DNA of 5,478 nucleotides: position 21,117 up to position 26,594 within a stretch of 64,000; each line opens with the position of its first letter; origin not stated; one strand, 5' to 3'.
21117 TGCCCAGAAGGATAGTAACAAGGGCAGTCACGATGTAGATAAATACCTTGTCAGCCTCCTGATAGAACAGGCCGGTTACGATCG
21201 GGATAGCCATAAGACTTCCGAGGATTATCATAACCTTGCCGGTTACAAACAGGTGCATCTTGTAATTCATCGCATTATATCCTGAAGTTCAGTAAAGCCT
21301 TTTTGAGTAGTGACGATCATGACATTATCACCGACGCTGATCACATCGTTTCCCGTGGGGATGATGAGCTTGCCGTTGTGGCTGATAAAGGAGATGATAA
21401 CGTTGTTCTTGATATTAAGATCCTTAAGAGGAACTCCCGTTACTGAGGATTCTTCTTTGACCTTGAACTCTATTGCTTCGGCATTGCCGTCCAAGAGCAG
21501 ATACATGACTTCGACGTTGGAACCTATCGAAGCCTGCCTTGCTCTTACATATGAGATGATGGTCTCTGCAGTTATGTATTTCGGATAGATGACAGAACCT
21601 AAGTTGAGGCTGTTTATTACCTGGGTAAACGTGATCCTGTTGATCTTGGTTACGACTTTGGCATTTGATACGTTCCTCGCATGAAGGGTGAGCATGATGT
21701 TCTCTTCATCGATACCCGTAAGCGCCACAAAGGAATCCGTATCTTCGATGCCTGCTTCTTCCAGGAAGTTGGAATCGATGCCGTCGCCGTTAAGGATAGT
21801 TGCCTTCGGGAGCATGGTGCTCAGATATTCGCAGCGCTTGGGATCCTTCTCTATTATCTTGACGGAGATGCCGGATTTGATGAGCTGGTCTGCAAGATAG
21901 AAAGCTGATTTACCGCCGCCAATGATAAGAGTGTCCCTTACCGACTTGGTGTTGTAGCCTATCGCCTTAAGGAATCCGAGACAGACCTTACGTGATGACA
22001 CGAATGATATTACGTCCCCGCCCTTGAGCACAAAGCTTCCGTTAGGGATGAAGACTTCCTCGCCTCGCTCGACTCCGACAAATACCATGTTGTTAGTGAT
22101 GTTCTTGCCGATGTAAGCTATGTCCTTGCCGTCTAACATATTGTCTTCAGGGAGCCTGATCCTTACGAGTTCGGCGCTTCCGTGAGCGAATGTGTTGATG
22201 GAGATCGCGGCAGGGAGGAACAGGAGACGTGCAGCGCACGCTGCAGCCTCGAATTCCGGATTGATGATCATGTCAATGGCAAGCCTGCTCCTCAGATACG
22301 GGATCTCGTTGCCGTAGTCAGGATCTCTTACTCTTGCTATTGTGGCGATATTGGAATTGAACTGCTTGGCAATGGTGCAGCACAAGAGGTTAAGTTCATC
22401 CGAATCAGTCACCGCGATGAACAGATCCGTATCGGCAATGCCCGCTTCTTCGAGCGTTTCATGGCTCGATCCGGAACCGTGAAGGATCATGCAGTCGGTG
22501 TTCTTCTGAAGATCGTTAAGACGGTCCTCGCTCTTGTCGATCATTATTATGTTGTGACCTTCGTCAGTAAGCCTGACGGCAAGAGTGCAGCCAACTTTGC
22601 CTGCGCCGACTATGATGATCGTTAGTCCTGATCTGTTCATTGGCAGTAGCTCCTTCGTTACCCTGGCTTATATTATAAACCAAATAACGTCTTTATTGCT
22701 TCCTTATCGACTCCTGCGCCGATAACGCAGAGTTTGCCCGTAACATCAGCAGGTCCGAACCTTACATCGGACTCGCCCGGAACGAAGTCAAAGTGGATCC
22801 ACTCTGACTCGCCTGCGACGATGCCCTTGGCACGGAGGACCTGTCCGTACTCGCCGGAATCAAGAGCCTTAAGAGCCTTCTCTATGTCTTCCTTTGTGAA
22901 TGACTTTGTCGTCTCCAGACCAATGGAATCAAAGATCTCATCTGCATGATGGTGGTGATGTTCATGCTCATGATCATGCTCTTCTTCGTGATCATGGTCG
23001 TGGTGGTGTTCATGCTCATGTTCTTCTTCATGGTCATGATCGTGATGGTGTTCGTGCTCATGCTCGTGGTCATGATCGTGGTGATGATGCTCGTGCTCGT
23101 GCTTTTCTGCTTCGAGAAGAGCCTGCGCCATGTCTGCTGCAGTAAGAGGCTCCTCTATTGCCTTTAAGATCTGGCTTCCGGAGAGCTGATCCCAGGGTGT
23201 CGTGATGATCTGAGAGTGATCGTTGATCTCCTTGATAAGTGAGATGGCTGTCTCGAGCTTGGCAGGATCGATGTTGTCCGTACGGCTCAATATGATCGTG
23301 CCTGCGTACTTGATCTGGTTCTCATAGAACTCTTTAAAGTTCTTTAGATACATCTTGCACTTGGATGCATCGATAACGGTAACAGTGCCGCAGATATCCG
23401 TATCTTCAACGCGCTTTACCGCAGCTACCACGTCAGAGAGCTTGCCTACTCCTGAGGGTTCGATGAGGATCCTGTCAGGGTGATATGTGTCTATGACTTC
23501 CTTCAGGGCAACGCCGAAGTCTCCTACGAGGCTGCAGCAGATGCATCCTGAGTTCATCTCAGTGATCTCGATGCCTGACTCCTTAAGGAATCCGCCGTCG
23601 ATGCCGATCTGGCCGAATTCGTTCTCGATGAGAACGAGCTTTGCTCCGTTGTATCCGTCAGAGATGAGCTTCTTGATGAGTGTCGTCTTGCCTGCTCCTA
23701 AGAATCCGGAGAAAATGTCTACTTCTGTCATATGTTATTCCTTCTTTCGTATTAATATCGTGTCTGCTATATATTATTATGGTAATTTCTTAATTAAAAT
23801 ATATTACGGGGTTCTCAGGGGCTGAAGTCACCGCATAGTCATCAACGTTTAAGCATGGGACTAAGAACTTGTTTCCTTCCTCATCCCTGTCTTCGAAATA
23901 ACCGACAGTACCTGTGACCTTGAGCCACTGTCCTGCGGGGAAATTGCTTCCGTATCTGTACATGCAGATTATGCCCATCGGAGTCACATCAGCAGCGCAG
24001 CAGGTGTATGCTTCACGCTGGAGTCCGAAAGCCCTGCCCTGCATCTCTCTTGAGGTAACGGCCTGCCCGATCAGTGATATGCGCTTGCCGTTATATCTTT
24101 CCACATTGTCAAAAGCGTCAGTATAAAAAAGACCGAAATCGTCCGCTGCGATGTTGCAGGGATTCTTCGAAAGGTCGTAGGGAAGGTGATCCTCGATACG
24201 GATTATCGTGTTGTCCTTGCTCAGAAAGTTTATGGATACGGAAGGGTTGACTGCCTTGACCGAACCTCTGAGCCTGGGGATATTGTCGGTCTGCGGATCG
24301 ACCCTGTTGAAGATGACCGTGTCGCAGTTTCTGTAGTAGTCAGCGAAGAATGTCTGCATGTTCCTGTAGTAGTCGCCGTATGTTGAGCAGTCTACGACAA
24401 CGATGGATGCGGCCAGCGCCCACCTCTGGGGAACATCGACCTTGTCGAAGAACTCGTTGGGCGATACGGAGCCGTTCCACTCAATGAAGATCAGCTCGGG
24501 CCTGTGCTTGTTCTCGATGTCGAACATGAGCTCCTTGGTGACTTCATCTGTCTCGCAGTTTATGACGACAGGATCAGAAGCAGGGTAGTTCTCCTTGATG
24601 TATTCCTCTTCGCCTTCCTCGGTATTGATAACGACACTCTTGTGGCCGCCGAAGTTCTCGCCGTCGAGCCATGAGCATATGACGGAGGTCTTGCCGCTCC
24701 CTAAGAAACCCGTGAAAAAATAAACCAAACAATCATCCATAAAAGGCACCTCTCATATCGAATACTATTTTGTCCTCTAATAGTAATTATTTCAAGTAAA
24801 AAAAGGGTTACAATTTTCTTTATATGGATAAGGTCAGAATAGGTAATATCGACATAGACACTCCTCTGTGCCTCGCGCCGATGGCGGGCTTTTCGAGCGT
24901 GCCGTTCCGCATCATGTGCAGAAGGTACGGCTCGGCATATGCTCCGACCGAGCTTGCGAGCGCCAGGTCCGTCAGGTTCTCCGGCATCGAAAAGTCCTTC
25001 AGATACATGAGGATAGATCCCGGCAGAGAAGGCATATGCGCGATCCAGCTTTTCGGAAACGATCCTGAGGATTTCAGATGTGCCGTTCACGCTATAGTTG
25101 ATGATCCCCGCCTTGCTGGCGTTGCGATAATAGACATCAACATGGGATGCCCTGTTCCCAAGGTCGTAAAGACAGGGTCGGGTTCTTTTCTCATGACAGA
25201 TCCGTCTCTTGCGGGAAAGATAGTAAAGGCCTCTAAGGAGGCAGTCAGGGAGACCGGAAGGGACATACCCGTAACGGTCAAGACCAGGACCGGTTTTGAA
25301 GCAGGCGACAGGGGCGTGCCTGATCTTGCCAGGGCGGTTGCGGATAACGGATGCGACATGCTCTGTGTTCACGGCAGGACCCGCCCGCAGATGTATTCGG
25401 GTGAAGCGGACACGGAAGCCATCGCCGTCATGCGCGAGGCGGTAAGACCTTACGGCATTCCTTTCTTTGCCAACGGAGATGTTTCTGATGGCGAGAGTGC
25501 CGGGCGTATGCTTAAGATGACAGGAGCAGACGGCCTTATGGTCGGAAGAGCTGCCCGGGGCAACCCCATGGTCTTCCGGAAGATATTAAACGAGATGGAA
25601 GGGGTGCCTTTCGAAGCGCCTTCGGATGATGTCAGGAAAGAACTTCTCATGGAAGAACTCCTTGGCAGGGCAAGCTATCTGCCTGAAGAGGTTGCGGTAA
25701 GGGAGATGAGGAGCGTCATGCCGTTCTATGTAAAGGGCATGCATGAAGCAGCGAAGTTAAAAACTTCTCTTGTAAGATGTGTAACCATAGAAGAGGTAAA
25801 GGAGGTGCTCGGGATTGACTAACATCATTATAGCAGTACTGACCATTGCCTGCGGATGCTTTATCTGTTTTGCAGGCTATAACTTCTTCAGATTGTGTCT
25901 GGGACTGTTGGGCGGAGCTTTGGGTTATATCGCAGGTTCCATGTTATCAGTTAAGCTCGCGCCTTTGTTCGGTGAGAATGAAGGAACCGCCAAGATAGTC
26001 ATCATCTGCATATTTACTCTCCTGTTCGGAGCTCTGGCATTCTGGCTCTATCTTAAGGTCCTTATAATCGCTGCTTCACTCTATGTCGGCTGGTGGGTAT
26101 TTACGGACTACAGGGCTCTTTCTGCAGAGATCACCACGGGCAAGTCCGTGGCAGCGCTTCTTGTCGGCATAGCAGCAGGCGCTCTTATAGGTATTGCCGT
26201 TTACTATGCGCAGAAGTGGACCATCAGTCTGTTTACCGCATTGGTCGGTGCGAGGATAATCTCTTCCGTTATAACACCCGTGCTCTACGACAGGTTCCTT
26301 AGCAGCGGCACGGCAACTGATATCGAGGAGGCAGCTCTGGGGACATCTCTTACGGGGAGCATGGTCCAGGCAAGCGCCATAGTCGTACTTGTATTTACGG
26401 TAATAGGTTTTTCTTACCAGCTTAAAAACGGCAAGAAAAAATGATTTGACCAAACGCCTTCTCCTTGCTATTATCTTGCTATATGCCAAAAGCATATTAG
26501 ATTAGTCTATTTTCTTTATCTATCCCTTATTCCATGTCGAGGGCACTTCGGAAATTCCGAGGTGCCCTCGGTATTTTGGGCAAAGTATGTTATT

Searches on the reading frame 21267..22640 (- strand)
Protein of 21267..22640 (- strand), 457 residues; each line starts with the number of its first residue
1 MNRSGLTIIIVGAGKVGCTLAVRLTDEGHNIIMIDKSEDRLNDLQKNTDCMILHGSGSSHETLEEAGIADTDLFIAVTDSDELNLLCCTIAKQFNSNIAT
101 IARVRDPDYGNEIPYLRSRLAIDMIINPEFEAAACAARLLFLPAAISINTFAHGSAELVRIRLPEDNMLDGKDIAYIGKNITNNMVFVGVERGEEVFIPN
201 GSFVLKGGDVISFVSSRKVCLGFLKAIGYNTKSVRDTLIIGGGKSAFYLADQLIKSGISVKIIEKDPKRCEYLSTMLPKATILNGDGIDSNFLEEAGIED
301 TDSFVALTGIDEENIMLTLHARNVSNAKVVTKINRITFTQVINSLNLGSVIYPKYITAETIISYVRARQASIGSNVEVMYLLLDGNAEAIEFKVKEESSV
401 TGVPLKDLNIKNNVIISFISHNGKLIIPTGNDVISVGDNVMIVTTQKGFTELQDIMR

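Call 67: search_protein_families(library=pfam, proteins=[window:21267-22640:-], max_evalue=0.00001)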
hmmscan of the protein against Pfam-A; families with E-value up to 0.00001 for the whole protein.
window:21267-22640:- (457 aa): 10 families
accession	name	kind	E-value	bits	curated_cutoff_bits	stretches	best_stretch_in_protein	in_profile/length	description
PF02254.24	TrkA_N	-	4.4e-54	182.2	23.8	2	8-128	1-116/116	TrkA-N domain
PF02080.26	TrkA_C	-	2.6e-21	75.7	27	2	390-456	2-70/71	TrkA-C domain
PF13241.12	NAD_binding_7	-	1.9e-11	44.9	22.1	1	4-93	6-84/104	Putative NAD(P)-binding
PF03807.23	F420_oxidored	-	2.5e-10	41.3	21.6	0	8-49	2-45/94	NADP oxidoreductase coenzyme F420-dependent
PF01494.25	FAD_binding_3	-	7.3e-09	35.7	22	0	236-301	3-61/349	FAD binding domain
PF13450.12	NAD_binding_8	-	1.5e-07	32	21.9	0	10-38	1-29/68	NAD(P)-binding Rossmann-like domain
PF02558.23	ApbA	-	9.5e-07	29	22.2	1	8-55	1-47/150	Ketopantoate reductase PanE/ApbA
PF07992.20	Pyr_redox_2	-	1.1e-06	28.7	26.1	0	8-102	3-71/291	Pyridine nucleotide-disulphide oxidoreductase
PF01488.26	Shikimate_DH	-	6.8e-06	26.6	24.3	0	6-51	13-59/138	Shikimate / quinate 5-dehydrogenase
PF03721.20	UDPG_MGDP_dh_N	-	8.1e-06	26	27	0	7-48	2-43/187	UDP-glucose/GDP-mannose dehydrogenase family, NAD binding domain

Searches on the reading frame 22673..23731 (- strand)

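Call 67: search_protein_families(library=pfam, proteins=[window:22673-23731:-], max_evalue=0.00001)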
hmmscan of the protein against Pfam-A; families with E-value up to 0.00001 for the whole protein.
window:22673-23731:- (352 aa): 2 families
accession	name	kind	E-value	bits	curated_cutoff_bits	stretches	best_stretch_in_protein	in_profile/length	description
PF02492.25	cobW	-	4.4e-39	134.4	20.7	1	5-176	3-179/180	CobW/HypB/UreG, nucleotide-binding domain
PF07683.19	CobW_C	-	5.7e-08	33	22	1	268-350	2-90/94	Cobalamin synthesis protein cobW C-terminal domain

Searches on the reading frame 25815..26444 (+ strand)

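Call 32: search_protein_families(library=pfam, proteins=[window:25815-26444:+], max_evalue=1)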
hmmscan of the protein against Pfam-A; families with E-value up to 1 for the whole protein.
window:25815-26444:+ (209 aa): 1 family
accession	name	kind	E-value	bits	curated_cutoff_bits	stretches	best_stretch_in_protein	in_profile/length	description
PF13886.12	TM7S3_TM198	-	8.8e-05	22.7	29.2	1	8-202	2-198/199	TM7S3/TM198-like domain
